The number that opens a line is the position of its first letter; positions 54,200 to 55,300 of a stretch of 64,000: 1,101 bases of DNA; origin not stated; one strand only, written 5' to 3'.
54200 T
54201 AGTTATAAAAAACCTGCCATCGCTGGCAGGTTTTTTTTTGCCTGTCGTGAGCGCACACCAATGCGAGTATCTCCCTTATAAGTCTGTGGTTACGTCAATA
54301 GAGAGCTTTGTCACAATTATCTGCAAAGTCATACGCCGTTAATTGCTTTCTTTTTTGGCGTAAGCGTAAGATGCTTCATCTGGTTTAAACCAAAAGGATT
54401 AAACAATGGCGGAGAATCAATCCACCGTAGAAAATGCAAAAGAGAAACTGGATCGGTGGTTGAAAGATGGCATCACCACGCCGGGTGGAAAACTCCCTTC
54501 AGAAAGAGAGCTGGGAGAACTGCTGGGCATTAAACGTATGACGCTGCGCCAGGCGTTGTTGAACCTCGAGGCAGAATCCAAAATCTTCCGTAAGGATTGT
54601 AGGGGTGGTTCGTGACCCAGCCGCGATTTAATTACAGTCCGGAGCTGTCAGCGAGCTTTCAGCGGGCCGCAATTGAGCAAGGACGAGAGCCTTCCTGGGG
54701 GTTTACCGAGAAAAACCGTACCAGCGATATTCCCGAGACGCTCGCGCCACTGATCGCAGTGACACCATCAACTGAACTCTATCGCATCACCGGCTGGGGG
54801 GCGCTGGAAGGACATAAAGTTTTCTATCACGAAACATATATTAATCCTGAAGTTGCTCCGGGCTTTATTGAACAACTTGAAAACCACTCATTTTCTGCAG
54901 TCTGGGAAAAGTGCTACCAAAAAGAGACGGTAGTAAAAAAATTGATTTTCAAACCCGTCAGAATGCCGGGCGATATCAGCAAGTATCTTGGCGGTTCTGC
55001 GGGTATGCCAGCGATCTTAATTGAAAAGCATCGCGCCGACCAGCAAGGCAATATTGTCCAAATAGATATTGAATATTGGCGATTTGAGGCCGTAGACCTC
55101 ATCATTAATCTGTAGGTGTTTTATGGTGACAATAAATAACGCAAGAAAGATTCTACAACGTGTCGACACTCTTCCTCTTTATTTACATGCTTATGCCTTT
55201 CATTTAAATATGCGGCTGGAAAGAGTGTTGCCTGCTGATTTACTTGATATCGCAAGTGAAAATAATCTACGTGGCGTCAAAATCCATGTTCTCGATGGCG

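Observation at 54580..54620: Frameshift splitting the GntR-family regulator yihL into two ORFs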

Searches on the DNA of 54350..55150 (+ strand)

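Call 3: search_dna_similar(query=window:54350-55150:+, collection=ecoli_genomes, mode=near, max_rows=30)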
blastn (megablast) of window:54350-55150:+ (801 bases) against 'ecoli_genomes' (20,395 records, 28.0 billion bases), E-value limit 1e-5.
Records with a match: 4421; places in all: 4425; records where one place covers at least 80% of the query: 4403.
Genomes with a match: 4421 of 5426; with a place that covers at least 80% of the query: 4403. Places per genome that has any: lowest 1, median 1, highest 2. On chromosomes: 4425 places; on plasmids: 0.
Best place of each record, by identity: >=99% 2782; 95-99% 1631; 90-95% 8.
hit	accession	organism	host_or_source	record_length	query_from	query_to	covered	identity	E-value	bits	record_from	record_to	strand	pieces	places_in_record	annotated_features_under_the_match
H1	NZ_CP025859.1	Escherichia coli strain 504239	Homo sapiens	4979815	1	801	100%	99.4%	0e+0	1452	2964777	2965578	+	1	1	yihL: GntR family transcriptional regulator | yihM: sugar phosphate isomerase/epimerase family protein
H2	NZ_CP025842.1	Escherichia coli strain 720632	Homo sapiens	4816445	1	801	100%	99.4%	0e+0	1452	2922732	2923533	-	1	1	yihL: GntR family transcriptional regulator | yihM: sugar phosphate isomerase/epimerase family protein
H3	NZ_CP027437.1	Escherichia coli strain 2012C-4221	missing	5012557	1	801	100%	99.4%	0e+0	1452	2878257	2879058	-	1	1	yihL: GntR family transcriptional regulator | yihM: sugar phosphate isomerase/epimerase family protein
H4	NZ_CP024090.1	Escherichia coli strain WG5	missing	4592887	1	801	100%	99.4%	0e+0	1452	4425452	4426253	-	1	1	yihL: GntR family transcriptional regulator | yihM: sugar phosphate isomerase/epimerase family protein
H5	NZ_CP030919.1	Escherichia coli strain KL53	Homo sapiens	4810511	1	801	100%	99.4%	0e+0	1452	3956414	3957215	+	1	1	yihL: GntR family transcriptional regulator | yihM: sugar phosphate isomerase/epimerase family protein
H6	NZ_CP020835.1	Escherichia coli strain CFSAN051542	blue cheese in wax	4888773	1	801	100%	99.4%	0e+0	1452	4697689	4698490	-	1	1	yihL: GntR family transcriptional regulator | yihM: sugar phosphate isomerase/epimerase family protein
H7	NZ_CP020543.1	Escherichia coli C strain C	Homo sapiens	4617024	1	801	100%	99.4%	0e+0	1452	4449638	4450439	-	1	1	yihL: GntR family transcriptional regulator | yihM: sugar phosphate isomerase/epimerase family protein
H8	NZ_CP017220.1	Escherichia coli strain FAM21845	raw milk cheese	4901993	1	801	100%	99.4%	0e+0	1452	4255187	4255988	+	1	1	yihL: GntR family transcriptional regulator | hypothetical protein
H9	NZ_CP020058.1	Escherichia coli strain AR_0061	missing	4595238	1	801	100%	99.4%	0e+0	1452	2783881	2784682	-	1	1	yihL: GntR family transcriptional regulator | hypothetical protein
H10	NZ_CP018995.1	Escherichia coli strain Ecol_AZ147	Homo sapiens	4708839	1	801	100%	99.4%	0e+0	1452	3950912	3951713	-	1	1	yihL: GntR family transcriptional regulator | yihM: sugar phosphate isomerase/epimerase family protein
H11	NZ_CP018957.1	Escherichia coli strain Ecol_316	Homo sapiens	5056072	1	801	100%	99.4%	0e+0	1452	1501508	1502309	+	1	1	yihL: GntR family transcriptional regulator | yihM: sugar phosphate isomerase/epimerase family protein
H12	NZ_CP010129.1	Escherichia coli strain C9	cow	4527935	1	801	100%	99.4%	0e+0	1452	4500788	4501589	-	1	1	yihL: GntR family transcriptional regulator | yihM: sugar phosphate isomerase/epimerase family protein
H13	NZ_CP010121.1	Escherichia coli strain C4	cow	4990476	1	801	100%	99.4%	0e+0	1452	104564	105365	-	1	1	yihL: GntR family transcriptional regulator | yihM: sugar phosphate isomerase/epimerase family protein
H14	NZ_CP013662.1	Escherichia coli strain 08-00022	Homo sapiens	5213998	1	801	100%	99.4%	0e+0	1452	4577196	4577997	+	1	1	yihL: GntR family transcriptional regulator | yihM: sugar phosphate isomerase/epimerase family protein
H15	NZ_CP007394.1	Escherichia coli strain ST2747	-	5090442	1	801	100%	99.4%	0e+0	1452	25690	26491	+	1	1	yihL: GntR family transcriptional regulator | yihM: sugar phosphate isomerase/epimerase family protein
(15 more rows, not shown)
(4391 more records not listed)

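Call 5: get_annotated_region(hit=H1, flank=3000)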
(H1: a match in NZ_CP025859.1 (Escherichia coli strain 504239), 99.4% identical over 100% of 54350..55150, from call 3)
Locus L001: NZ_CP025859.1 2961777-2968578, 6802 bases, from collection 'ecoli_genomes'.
description: Escherichia coli strain 504239 chromosome, complete genome
organism: Escherichia coli strain 504239 (NCBI taxid 562)
replicon: chromosome; assembly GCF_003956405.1
host: Homo sapiens; source: stool; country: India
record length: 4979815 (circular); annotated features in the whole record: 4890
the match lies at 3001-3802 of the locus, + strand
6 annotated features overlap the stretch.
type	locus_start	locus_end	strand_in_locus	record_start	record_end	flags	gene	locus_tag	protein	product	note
CDS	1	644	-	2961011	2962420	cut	glnA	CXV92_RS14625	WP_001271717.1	glutamate--ammonia ligase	-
CDS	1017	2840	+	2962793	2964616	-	typA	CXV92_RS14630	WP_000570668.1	ribosome-dependent GTPase TypA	-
CDS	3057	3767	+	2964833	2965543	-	yihL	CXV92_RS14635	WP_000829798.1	GntR family transcriptional regulator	-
CDS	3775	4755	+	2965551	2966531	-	yihM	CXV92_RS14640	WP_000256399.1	sugar phosphate isomerase/epimerase family protein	-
CDS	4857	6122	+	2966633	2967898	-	yihN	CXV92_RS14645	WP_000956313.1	MFS transporter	-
CDS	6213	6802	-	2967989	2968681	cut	ompL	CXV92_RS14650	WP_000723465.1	porin OmpL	-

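Call 25: search_dna_similar(query=window:54560-54650:+, collection=ecoli_genomes, mode=distant, max_rows=12)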
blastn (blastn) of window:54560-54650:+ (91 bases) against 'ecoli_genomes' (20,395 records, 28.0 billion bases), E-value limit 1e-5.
Records with a match: 4421; places in all: 4421; records where one place covers at least 80% of the query: 4421.
Genomes with a match: 4421 of 5426; with a place that covers at least 80% of the query: 4421. Places per genome that has any: lowest 1, median 1, highest 1. On chromosomes: 4421 places; on plasmids: 0.
Best place of each record, by identity: 95-99% 3488; 90-95% 933.
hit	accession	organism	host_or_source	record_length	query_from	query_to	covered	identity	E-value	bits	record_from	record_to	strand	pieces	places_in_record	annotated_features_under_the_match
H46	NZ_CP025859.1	Escherichia coli strain 504239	Homo sapiens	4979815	1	91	100%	97.8%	5e-35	154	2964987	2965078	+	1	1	yihL: GntR family transcriptional regulator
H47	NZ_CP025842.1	Escherichia coli strain 720632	Homo sapiens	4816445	1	91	100%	97.8%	5e-35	154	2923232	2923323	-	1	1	yihL: GntR family transcriptional regulator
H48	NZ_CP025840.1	Escherichia coli strain 214-4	Homo sapiens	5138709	1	91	100%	97.8%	5e-35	154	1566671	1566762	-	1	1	yihL: GntR family transcriptional regulator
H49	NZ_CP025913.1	Escherichia coli strain 203740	Homo sapiens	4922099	1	91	100%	97.8%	5e-35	154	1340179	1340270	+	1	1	yihL: GntR family transcriptional regulator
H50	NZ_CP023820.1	Escherichia coli strain 7/2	Homo sapiens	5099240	1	91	100%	97.8%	5e-35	154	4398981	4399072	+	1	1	yihL: GntR family transcriptional regulator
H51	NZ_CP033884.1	Escherichia coli strain 50579417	Homo sapiens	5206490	1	91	100%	97.8%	5e-35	154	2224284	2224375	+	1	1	yihL: GntR family transcriptional regulator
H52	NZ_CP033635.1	Escherichia coli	chicken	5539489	1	91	100%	97.8%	5e-35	154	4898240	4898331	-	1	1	yihL: GntR family transcriptional regulator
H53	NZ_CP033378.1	Escherichia coli strain L73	goose anus swab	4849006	1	91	100%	97.8%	5e-35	154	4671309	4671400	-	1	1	yihL: GntR family transcriptional regulator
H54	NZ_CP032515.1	Escherichia coli strain 118UI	Homo sapiens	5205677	1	91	100%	97.8%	5e-35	154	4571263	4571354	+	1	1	yihL: GntR family transcriptional regulator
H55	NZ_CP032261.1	Escherichia coli strain AR_0067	missing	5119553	1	91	100%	97.8%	5e-35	154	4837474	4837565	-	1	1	yihL: GntR family transcriptional regulator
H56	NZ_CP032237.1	Escherichia coli strain ECCWS199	chicken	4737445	1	91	100%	97.8%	5e-35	154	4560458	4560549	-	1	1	yihL: GntR family transcriptional regulator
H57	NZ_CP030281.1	Escherichia coli strain E308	Broiler chicken farm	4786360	1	91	100%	97.8%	5e-35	154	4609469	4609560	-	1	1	GntR family transcriptional regulator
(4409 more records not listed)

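Call 31: search_dna_similar(query=window:54615-54800:+, collection=ecoli_genomes, mode=near, max_rows=10)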
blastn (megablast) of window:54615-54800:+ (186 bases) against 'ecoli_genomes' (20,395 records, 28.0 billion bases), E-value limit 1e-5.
Records with a match: 4421; places in all: 4421; records where one place covers at least 80% of the query: 4420.
Genomes with a match: 4421 of 5426; with a place that covers at least 80% of the query: 4420. Places per genome that has any: lowest 1, median 1, highest 1. On chromosomes: 4421 places; on plasmids: 0.
Best place of each record, by identity: >=99% 776; 95-99% 3217; 90-95% 428.
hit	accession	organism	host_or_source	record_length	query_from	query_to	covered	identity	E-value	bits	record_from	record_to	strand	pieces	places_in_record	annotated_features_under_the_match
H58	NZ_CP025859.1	Escherichia coli strain 504239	Homo sapiens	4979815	1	186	100%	99.5%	4e-90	339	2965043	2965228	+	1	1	yihL: GntR family transcriptional regulator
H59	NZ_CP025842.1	Escherichia coli strain 720632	Homo sapiens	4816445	1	186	100%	99.5%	4e-90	339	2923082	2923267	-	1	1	yihL: GntR family transcriptional regulator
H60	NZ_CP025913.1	Escherichia coli strain 203740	Homo sapiens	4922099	1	186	100%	99.5%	4e-90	339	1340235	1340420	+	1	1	yihL: GntR family transcriptional regulator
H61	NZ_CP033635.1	Escherichia coli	chicken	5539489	1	186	100%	99.5%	4e-90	339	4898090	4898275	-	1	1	yihL: GntR family transcriptional regulator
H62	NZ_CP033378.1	Escherichia coli strain L73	goose anus swab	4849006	1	186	100%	99.5%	4e-90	339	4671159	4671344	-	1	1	yihL: GntR family transcriptional regulator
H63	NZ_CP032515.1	Escherichia coli strain 118UI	Homo sapiens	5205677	1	186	100%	99.5%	4e-90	339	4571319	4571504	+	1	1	yihL: GntR family transcriptional regulator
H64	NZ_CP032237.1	Escherichia coli strain ECCWS199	chicken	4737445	1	186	100%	99.5%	4e-90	339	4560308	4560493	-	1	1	yihL: GntR family transcriptional regulator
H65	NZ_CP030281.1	Escherichia coli strain E308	Broiler chicken farm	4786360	1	186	100%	99.5%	4e-90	339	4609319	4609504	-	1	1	GntR family transcriptional regulator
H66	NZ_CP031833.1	Escherichia coli strain 2452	Homo sapiens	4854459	1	186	100%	99.5%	4e-90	339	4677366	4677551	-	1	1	yihL: GntR family transcriptional regulator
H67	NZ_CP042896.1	Escherichia coli strain CFSAN061771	missing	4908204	1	186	100%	99.5%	4e-90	339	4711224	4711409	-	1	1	yihL: GntR family transcriptional regulator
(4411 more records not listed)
